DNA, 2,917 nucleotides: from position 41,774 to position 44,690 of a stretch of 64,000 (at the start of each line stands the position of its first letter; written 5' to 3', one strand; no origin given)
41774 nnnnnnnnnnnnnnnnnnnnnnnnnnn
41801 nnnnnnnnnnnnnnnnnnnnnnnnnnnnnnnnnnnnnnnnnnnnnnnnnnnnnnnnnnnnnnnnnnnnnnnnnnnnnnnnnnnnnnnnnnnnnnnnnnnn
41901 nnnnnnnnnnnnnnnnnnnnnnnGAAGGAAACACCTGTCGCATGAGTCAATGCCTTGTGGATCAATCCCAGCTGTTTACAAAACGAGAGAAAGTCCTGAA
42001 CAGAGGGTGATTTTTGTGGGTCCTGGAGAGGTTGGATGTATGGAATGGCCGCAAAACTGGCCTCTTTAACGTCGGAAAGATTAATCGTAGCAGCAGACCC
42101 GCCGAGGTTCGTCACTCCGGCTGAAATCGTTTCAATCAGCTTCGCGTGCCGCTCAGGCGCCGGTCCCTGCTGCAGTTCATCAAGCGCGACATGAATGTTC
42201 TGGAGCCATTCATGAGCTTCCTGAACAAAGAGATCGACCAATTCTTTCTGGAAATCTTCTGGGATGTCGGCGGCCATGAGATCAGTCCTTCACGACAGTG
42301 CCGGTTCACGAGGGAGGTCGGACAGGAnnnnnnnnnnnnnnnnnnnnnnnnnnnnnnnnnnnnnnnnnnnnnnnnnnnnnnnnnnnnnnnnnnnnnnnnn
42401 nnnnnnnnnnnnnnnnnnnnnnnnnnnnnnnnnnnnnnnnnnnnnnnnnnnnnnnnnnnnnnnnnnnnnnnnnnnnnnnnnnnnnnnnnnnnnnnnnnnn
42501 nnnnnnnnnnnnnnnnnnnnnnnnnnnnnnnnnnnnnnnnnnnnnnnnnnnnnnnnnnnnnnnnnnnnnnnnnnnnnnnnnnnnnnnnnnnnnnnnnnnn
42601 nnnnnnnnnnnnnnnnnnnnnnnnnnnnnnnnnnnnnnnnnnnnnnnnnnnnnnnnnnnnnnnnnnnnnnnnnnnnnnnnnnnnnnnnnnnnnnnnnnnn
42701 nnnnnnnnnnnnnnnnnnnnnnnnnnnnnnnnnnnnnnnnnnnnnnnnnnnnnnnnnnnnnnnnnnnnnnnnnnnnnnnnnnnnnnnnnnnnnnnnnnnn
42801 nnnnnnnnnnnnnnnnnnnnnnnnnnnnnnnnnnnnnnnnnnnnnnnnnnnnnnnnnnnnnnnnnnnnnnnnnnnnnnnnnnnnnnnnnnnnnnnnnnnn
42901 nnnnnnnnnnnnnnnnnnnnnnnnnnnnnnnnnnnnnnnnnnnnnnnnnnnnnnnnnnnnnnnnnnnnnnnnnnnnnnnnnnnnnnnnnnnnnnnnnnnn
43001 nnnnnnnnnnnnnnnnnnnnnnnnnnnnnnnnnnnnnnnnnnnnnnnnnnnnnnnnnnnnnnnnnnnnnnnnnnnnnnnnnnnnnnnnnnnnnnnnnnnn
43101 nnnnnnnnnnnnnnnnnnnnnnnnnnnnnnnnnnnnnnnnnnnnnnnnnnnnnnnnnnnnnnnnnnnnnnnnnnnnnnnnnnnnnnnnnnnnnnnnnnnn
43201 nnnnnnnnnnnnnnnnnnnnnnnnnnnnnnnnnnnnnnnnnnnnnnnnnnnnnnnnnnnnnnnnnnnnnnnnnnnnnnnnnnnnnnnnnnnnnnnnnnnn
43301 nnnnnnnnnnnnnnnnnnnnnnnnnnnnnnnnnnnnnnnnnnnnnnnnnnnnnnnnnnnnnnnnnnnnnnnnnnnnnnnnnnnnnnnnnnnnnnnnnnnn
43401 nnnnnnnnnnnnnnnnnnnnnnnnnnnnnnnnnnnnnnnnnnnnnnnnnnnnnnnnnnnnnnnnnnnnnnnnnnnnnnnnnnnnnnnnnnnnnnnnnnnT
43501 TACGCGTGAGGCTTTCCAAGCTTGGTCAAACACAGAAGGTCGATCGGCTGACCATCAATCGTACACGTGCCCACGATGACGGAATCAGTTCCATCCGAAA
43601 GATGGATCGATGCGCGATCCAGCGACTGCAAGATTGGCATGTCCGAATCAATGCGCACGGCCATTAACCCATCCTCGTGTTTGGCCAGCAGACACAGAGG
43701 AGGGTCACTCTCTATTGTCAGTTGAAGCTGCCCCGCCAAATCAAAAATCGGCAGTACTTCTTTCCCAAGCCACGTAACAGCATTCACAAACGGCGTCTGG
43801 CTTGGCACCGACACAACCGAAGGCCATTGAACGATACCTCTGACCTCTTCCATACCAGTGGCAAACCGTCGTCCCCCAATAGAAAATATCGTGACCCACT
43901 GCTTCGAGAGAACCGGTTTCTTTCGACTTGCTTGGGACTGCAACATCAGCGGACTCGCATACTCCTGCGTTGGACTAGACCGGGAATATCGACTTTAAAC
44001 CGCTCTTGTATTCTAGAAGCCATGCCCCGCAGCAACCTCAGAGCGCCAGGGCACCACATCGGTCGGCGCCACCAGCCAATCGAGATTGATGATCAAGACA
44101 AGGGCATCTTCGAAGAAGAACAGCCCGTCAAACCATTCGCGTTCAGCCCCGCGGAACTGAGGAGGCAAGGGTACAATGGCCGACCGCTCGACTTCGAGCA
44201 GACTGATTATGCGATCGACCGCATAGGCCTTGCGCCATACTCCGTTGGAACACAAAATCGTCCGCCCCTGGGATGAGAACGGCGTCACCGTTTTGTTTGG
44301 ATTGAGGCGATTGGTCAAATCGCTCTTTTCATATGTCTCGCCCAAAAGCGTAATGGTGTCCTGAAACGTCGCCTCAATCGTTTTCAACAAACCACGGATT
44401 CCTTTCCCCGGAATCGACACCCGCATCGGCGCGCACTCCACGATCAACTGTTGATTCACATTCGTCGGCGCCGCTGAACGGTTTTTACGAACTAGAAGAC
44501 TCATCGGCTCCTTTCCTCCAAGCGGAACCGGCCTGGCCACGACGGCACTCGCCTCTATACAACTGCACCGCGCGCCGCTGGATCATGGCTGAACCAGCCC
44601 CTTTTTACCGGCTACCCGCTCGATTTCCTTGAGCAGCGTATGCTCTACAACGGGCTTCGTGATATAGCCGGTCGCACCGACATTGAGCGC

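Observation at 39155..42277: A ~320-aa Hpt-like module lacking the phospho-accepting His, present both as a stand-alone gene and fused to HD-GYP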

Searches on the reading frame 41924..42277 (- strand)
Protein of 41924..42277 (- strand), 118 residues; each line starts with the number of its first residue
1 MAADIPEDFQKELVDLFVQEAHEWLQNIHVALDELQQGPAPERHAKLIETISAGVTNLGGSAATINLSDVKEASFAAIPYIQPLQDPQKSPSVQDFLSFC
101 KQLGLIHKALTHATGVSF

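Call 33: search_solved_structures(query=A2, max_evalue=1, show_alignments=3)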
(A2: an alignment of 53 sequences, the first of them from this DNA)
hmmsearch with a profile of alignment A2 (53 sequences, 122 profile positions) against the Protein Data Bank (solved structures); distinct sequences matched with E-value up to 1: 12.
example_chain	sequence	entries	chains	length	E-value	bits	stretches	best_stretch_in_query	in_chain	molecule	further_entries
2ld6_A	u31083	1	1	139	3.6e-10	43.2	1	11-118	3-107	Chemotaxis protein CheA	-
1tqg_A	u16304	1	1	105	1.4e-09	41.3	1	12-113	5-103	Chemotaxis protein cheA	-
6fes_A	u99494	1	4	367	0.0027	21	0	10-111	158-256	D12_BRIC2, a synthetic protein,D12_BRIC2, a synthetic protein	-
2lch_A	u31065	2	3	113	0.0075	19.6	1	18-112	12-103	Protein OR38 | computationally designed four-helix bundle protein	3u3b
8c5v_C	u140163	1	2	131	0.0081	19.5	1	15-116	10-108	Chemotaxis protein CheA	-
6ff6_A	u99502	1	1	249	0.011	19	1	17-107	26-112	BRIC1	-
1i5n_A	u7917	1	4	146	0.023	18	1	15-114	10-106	CHEMOTAXIS PROTEIN CHEA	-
2lp4_A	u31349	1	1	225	0.056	16.8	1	15-113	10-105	Chemotaxis protein CheA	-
8bcs_A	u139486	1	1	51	0.075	16.4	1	69-115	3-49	CC-HP1.0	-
6s1k_A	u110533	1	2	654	0.14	15.5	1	15-115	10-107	Chemotaxis protein CheA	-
1yvi_A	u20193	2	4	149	0.23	14.8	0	8-117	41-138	histidine-containing phosphotransfer protein | Histidine-containing phosphotransfer protein 1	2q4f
7xvk_A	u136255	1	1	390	0.54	13.6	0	52-84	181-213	Serine/threonine-protein phosphatase 2A 65 kDa regulatory subunit A beta isoform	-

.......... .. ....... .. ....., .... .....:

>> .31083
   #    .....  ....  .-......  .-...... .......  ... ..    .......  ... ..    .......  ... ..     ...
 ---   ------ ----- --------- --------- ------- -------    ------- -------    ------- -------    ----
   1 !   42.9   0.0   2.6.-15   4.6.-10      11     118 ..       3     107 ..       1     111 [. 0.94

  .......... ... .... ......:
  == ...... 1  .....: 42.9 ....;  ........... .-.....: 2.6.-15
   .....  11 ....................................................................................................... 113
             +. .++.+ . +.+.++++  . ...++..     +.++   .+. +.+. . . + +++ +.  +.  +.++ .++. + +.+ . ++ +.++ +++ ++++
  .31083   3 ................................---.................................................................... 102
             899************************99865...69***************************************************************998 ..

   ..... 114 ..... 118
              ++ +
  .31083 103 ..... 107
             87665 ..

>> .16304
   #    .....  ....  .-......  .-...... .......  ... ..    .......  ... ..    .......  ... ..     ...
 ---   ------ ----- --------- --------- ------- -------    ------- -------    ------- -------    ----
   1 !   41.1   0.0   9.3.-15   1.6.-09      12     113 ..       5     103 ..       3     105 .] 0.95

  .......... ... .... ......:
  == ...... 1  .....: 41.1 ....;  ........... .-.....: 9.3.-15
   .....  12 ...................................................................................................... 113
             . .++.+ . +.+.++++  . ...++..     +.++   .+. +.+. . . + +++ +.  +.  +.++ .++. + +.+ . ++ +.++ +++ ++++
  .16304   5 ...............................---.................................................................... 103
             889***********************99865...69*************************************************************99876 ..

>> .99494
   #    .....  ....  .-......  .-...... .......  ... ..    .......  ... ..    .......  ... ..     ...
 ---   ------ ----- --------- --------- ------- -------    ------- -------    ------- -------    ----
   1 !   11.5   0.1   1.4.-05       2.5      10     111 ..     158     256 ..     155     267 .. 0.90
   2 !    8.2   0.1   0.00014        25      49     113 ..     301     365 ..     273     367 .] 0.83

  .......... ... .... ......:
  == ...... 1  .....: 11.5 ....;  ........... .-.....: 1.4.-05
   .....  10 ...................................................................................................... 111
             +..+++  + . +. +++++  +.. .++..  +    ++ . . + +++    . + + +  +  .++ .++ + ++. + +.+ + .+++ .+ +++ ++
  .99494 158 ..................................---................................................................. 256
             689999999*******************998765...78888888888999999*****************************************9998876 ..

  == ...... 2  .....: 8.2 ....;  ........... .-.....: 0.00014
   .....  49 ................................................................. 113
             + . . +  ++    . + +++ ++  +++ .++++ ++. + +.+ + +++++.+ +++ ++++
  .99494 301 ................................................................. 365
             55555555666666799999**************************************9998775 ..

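Call 34: search_protein_families(library=pfam, alignment_id=A2, max_evalue=0.01)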
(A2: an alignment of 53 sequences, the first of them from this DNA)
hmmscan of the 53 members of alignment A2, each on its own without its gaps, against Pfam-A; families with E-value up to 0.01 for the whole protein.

A. member 1, seq(118 aa): 1 family
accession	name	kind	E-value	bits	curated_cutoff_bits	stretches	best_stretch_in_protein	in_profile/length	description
PF01627.28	Hpt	-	0.00023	21.8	24.6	1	12-74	1-52/84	Hpt domain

B. families by the number of members that match (of 53 scanned): 4 families
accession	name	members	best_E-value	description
PF01627.28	Hpt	49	4.2e-10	Hpt domain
PF13466.11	STAS_2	1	0.00088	STAS domain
PF19380.4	DUF5955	1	0.009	Family of unknown function (DUF5955)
PF23987.1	Phage_holin_10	1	0.0093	Bacteriophage holin Pam3 gp28 family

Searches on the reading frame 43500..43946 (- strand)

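Call 7: search_protein_families(library=pfam, proteins=[window:43500-43946:-], max_evalue=0.1)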
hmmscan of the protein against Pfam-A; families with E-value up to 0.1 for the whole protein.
window:43500-43946:- (148 aa): 1 family
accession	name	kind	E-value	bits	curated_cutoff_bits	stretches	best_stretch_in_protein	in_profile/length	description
PF01584.24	CheW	-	5.6e-11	42.7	23.5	1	20-140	4-130/138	CheW-like domain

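Call 9: search_protein_families(library=ncbifam, proteins=[window:43500-43946:-], max_evalue=0.1)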
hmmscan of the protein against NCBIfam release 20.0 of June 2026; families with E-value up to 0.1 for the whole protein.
window:43500-43946:- (148 aa): 0 families

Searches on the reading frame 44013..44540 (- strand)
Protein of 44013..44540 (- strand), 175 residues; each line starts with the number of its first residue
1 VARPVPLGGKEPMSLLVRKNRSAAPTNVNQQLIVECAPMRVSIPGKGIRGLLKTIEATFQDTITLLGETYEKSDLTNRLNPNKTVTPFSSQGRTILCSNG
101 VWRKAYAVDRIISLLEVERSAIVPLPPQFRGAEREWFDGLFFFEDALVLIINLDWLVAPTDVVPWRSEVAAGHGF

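Call 7: search_protein_families(library=pfam, proteins=[window:44013-44540:-], max_evalue=0.1)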
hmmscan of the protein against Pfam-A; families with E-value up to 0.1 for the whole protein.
window:44013-44540:- (175 aa): 1 family
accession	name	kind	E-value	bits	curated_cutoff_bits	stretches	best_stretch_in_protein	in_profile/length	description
PF01584.24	CheW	-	0.0004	20.5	23.5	1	57-156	36-133/138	CheW-like domain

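Call 9: search_protein_families(library=ncbifam, proteins=[window:44013-44540:-], max_evalue=0.1)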
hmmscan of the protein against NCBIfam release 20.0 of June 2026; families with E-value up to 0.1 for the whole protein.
window:44013-44540:- (175 aa): 0 families
